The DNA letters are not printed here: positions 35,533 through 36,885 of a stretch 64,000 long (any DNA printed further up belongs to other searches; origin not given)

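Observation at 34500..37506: Tandem paralogous cytoplasmic beta-helix proteins co-located with a GntR/HutC regulator: a module with no assignable function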

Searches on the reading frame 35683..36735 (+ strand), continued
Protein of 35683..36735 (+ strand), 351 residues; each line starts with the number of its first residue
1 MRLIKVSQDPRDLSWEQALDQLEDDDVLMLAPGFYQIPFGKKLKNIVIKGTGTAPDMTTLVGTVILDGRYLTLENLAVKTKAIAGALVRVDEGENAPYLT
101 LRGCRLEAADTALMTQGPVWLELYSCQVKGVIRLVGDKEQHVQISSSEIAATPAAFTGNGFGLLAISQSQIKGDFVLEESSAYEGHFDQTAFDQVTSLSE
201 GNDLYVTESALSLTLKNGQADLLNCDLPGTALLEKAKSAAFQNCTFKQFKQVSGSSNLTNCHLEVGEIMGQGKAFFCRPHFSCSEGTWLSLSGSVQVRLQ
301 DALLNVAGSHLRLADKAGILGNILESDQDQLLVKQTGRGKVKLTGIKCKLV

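Call 48: fold_search(model_id=the predicted structure, library=pdb)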
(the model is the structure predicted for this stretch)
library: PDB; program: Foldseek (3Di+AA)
matches with E <= 10: 362; with E <= 0.001: 11
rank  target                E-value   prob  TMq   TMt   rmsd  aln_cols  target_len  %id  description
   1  5gkq_A                5.0e-05  1.00  0.33  0.19  19.1       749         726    7  Structure of PL6 family alginate lyase AlyGC mutant-R241A (released 2017-02-08)
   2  7o77                  5.2e-05  0.99  0.26  0.14  20.8       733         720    8  Structure of the PL6 family alginate lyase Patl3640 from Pseudoalteromonas atlantica T6c (released 2021-07-28)
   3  5gkd_A                1.6e-04  1.00  0.31  0.18  19.9       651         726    8  Structure of PL6 family alginate lyase AlyGC (released 2017-02-08)
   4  7dmk_A                1.9e-04  0.98  0.25  0.14  21.6       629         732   10  PL6 alginate lyase BcAlyPL6 (released 2021-10-06)
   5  7dmk_C                2.7e-04  0.95  0.24  0.14  20.0       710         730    8  PL6 alginate lyase BcAlyPL6 (released 2021-10-06)
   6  8bwk_A                5.2e-04  1.00  0.39  0.22  19.7       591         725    9  Metagenomic derived PL6 alginate lyase (released 2023-12-20)
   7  7o7t                  5.2e-04  0.97  0.27  0.16  21.6       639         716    8  Structure of the PL6 family alginate lyase Patl3640 from Pseudoalteromonas atlantica T6c in complex with 4-deoxy-L-eryth (released 2021-07-28)
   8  7o78_A                5.5e-04  1.00  0.37  0.28  12.0       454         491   13  Structure of the PL6 family chondroitinase B from Pseudopedobacter saltans, Pedsa3807 (released 2021-07-28)
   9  8bwk_B                5.7e-04  0.98  0.31  0.17  19.4       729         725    7  Metagenomic derived PL6 alginate lyase (released 2023-12-20)
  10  9ozd_C                7.7e-04  0.90  0.25  0.24  12.5       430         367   11  Crystal structure of the polysaccharide lyase RbmB from Vibrio cholerae bound to Vibrio Polysaccharide (released 2026-03-11)
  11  7o78_B                9.5e-04  1.00  0.40  0.31  11.7       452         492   13  Structure of the PL6 family chondroitinase B from Pseudopedobacter saltans, Pedsa3807 (released 2021-07-28)
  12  4kh3                  1.0e-03  0.57  0.17  0.13  17.1       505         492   10  Structure of a bacterial self-associating protein (released 2014-01-15)
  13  8bwk_C                1.4e-03  0.99  0.35  0.19  18.3       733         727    8  Metagenomic derived PL6 alginate lyase (released 2023-12-20)
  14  1dbg_A                1.7e-03  0.99  0.37  0.29  10.7       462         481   14  CRYSTAL STRUCTURE OF CHONDROITINASE B (released 2000-01-12)
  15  4mr0_B                1.8e-03  0.92  0.29  0.24  12.5       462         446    9  Crystal structure of PfbA, a surface adhesin of Streptococcus pneumoniae (released 2014-02-05)
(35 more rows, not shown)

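Call 57: find_related_loci(query=P0083, collection=genome_contigs, flank=8000)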
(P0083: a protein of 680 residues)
Query P0083 (680 aa) in genome_contigs; peptide patterns used: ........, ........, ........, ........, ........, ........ (x = any residue, [..] = any of these).
79 stretches matched a pattern, but none encodes a relative of the query by tblastn (E <= 1e-3).

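Call 58: find_encoding_contigs(protein=P0182, flank=7000, max_places=2)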
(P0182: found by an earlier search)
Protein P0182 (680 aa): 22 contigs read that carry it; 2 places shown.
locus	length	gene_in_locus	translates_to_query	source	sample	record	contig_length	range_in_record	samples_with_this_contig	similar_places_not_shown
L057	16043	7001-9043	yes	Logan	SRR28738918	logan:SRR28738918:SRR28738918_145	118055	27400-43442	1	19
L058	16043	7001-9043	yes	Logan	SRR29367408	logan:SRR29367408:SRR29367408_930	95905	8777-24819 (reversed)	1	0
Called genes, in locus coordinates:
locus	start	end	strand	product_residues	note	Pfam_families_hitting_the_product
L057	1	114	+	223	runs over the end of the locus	PF00075:RNase_H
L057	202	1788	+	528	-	PF02534:T4SS-DNA_transf, PF10412:TrwB_AAD_bind (faint), PF12696:TraG-D_C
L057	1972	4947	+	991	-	PF04650:YSIRK_signal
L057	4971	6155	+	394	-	-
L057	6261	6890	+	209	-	-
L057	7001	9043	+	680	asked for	PF22842:Pel9A-like_beta_helix (faint), PF09851:SHOCT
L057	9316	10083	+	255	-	PF01381:HTH_3 (faint)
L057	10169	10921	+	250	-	PF01381:HTH_3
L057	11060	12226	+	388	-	-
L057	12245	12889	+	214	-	PF13240:Zn_Ribbon_1 (weak)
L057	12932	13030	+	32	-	-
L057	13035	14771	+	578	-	-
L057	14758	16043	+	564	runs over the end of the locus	-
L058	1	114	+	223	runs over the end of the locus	PF00075:RNase_H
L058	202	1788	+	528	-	PF02534:T4SS-DNA_transf, PF10412:TrwB_AAD_bind (faint), PF12696:TraG-D_C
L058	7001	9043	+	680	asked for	PF22842:Pel9A-like_beta_helix (faint), PF09851:SHOCT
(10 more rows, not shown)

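Call 59: find_encoding_contigs(protein=P0081, flank=6000, max_places=2)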
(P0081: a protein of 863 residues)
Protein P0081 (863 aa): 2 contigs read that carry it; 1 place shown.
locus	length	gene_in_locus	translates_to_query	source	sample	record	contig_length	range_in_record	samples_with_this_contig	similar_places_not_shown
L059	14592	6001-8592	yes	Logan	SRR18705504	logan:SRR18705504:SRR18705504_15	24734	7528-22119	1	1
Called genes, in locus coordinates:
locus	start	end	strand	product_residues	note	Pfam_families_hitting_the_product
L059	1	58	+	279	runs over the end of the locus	PF01656:CbiA, PF13500:AAA_26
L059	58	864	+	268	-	PF02654:CobS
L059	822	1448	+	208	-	PF00300:His_Phos_1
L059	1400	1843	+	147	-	PF02283:CobU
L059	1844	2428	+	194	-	PF01923:Cob_adeno_trans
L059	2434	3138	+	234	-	-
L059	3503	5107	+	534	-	PF06418:CTP_synth_N, PF00117:GATase, PF07722:Peptidase_C26 (faint)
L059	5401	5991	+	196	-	-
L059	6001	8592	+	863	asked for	PF22842:Pel9A-like_beta_helix (weak), PF13238:AAA_18 (faint), PF17866:AAA_lid_6 (faint), PF05496:RuvB_N (faint), PF00158:Sigma54_activat (faint), PF01078:Mg_chelatase (faint), PF00004:AAA, PF00004:AAA, +6 more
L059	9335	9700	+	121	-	PF00072:Response_reg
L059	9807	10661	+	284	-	PF01116:F_bP_aldolase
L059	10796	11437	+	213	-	PF00923:TAL_FSA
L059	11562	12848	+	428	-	PF00275:EPSP_synthase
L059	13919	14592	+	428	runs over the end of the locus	PF07498:Rho_N, PF07497:Rho_RNA_bind, PF00006:ATP-synt_ab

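Call 60: find_encoding_contigs(protein=P0082, flank=6000, max_places=2)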
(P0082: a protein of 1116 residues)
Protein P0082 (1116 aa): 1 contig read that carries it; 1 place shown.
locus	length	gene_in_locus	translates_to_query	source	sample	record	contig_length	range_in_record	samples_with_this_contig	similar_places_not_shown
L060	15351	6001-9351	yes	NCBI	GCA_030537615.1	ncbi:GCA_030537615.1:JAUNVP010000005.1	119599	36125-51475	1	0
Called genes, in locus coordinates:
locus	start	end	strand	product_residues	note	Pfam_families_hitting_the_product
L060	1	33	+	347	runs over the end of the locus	PF00180:Iso_dh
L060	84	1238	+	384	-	PF01063:Aminotran_4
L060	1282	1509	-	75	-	-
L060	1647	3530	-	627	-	PF00920:ILVD_EDD_N, PF24877:ILV_EDD_C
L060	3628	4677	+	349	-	PF21948:LplA-B_cat, PF03099:BPL_LplA_LipB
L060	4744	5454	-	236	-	PF01168:Ala_racemase_N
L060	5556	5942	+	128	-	PF03733:YccF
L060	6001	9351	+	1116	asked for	PF05496:RuvB_N (faint), PF17866:AAA_lid_6 (faint), PF20720:nSTAND3 (faint), PF06309:Torsin (faint), PF00004:AAA, PF01078:Mg_chelatase (faint), PF07728:AAA_5 (faint), PF00004:AAA, +2 more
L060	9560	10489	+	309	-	PF12686:DUF3800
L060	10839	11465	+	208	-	-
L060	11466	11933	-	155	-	PF04138:GtrA_DPMS_TM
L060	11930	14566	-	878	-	PF00270:DEAD, PF04851:ResIII (weak), PF22527:DEXQc_Suv3, PF12029:DUF3516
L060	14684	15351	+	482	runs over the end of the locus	PF01235:Na_Ala_symp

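Call 74: list_cluster_members(proteins=[P0064, P0065, P0063, P0089, P0102, P0103, P0106, P0109, P0111, P0110])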
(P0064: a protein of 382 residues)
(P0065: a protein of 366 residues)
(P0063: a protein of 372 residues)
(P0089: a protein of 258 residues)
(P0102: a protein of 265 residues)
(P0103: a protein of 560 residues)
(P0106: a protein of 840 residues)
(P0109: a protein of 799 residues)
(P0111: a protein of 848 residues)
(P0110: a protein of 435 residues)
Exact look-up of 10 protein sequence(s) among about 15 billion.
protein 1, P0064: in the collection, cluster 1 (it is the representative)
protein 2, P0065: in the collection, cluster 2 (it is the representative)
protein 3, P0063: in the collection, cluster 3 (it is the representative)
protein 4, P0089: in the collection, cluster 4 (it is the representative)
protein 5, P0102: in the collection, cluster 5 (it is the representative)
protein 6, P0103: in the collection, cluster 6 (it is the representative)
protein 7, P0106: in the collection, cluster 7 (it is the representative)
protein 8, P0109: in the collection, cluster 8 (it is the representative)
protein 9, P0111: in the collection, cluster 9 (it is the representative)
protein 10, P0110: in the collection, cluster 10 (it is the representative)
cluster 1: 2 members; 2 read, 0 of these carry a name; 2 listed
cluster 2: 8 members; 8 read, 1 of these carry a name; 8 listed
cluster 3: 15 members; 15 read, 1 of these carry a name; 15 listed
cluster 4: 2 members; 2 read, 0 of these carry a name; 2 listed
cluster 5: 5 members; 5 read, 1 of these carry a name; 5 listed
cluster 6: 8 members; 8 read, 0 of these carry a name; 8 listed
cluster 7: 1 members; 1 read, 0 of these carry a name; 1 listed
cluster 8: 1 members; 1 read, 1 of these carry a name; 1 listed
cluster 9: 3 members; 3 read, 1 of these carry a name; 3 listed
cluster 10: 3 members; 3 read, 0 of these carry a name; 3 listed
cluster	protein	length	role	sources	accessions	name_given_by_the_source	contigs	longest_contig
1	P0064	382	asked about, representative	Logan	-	-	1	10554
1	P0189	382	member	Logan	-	-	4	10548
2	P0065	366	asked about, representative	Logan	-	-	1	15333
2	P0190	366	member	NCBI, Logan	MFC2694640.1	MAG: hypothetical protein ACFN0Y_01315 [Lactobacillus sp.]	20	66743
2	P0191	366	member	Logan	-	-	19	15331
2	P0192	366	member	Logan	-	-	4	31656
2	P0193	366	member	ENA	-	-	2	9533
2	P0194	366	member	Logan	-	-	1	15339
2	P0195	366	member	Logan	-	-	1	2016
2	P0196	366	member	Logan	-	-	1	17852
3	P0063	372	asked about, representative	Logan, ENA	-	-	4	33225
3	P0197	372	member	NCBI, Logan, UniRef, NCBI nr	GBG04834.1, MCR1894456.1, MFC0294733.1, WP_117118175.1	hypothetical protein NR996_03420 [Lactobacillus rodentium] | Right handed beta helix domain-containing protein n=1 Tax=Lactobacillus rodentium ... | hypothetical protein [Lactobacillus rodentium]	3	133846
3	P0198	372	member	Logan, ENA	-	-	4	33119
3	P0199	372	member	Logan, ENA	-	-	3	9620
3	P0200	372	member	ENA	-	-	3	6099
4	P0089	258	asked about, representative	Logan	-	-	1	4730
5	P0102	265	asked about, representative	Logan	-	-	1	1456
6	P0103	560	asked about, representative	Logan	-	-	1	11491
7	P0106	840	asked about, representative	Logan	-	-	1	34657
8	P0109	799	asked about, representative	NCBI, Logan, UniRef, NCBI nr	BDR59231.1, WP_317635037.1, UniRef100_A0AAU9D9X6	AAA family ATPase [Xylocopilactobacillus apicola] | ATPase n=1 Tax=Xylocopilactobacillus apicola TaxID=2932184 RepID=A0AAU9D9X6_9LACO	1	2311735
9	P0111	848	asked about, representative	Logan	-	-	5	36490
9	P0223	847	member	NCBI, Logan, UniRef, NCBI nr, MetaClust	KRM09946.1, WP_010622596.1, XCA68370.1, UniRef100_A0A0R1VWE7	AAA family ATPase [Paucilactobacillus suebicus] | Stage V sporulation protein K n=1 Tax=Paucilactobacillus suebicus DSM 5007 = KCTC 3549 ... | status=active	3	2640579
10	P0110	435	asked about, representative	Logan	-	-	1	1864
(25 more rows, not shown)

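Call 75: find_encoding_contigs(protein=P0223, flank=7000, max_places=2)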
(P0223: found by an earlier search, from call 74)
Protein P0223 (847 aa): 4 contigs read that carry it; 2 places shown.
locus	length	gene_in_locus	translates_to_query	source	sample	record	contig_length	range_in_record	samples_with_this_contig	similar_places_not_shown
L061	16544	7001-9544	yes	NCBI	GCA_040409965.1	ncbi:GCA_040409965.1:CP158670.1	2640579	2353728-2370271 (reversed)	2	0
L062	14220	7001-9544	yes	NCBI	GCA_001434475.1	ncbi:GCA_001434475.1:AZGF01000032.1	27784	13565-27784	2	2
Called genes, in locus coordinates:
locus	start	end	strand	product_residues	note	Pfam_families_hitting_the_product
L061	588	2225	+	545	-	PF19258:KxYKxGKxW_sig, PF18652:Adhesin_P1_N (weak)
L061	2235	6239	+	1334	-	PF17965:MucBP_2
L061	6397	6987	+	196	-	-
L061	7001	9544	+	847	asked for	PF22842:Pel9A-like_beta_helix (weak), PF13238:AAA_18 (faint), PF05496:RuvB_N (faint), PF07728:AAA_5 (faint), PF13521:AAA_28 (faint), PF00158:Sigma54_activat (faint), PF00004:AAA, PF00004:AAA, +6 more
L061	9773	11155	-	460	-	PF12229:PG_binding_4 (weak), PF03734:YkuD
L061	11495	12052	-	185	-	-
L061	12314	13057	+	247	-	-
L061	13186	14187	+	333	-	PF03816:LytR_cpsA_psr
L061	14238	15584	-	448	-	PF01610:DDE_Tnp_ISL3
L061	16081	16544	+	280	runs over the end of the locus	PF01370:Epimerase, PF04321:RmlD_sub_bind, PF01073:3Beta_HSD, PF02719:Polysacc_synt_2, PF16363:GDP_Man_Dehyd, PF07993:NAD_binding_4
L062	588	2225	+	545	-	PF19258:KxYKxGKxW_sig, PF18652:Adhesin_P1_N (weak)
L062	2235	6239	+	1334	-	PF17965:MucBP_2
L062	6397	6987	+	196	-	-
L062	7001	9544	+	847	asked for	PF22842:Pel9A-like_beta_helix (weak), PF13238:AAA_18 (faint), PF05496:RuvB_N (faint), PF07728:AAA_5 (faint), PF13521:AAA_28 (faint), PF00158:Sigma54_activat (faint), PF00004:AAA, PF00004:AAA, +6 more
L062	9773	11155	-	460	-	PF12229:PG_binding_4 (weak), PF03734:YkuD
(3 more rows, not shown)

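Call 76: find_encoding_contigs(protein=P0109, flank=7000, max_places=2)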
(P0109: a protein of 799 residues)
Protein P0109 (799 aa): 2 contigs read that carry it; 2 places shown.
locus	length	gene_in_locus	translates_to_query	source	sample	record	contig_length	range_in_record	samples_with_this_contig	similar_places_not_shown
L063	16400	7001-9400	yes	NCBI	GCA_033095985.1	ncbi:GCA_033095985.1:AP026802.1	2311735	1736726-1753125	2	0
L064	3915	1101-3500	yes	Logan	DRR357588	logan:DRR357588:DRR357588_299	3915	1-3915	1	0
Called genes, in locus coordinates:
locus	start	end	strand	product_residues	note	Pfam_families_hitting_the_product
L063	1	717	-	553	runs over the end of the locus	PF00496:SBP_bac_5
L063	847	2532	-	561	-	PF00496:SBP_bac_5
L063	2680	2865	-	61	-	-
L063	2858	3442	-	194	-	-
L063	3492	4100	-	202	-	PF00072:Response_reg, PF00196:GerE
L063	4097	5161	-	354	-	PF07730:HisKA_3, PF02518:HATPase_c (weak)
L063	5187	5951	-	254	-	PF01061:ABC2_membrane, PF12698:ABC2_membrane_3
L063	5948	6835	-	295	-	PF00005:ABC_tran, PF13304:AAA_21 (faint), PF13732:DrrA1-3_C (weak)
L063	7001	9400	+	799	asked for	PF13238:AAA_18 (faint), PF00910:RNA_helicase (faint), PF06309:Torsin (faint), PF05496:RuvB_N (faint), PF00004:AAA, PF00158:Sigma54_activat (faint), PF07728:AAA_5 (weak), PF00004:AAA, +4 more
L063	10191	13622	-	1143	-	PF13855:LRR_8 (faint), PF23952:LRR_EndoS (faint), PF03382:DUF285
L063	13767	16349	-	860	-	PF03382:DUF285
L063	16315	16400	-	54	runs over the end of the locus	-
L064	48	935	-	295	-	PF00005:ABC_tran, PF13304:AAA_21 (faint), PF13732:DrrA1-3_C (weak)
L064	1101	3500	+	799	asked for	PF13238:AAA_18 (faint), PF00910:RNA_helicase (faint), PF06309:Torsin (faint), PF05496:RuvB_N (faint), PF00004:AAA, PF00158:Sigma54_activat (faint), PF07728:AAA_5 (weak), PF00004:AAA, +4 more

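Call 78: search_protein_families(library=pfam, proteins=[L059:5401-5988:+, L061:6397-6984:+, L060:5556-5939:+], max_evalue=0.1)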
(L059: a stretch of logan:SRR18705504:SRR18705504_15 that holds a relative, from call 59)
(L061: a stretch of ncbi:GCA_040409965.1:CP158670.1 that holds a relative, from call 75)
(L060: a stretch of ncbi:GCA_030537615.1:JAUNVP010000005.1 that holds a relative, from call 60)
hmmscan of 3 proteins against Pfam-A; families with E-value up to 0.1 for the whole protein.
L059:5401-5988:+ (196 aa): 0 families

L061:6397-6984:+ (196 aa): 0 families

L060:5556-5939:+ (128 aa): 1 family
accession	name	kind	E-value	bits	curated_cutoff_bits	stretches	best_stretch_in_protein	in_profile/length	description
PF03733.18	YccF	-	1.8e-29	102.5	27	2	4-54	1-51/51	Inner membrane component domain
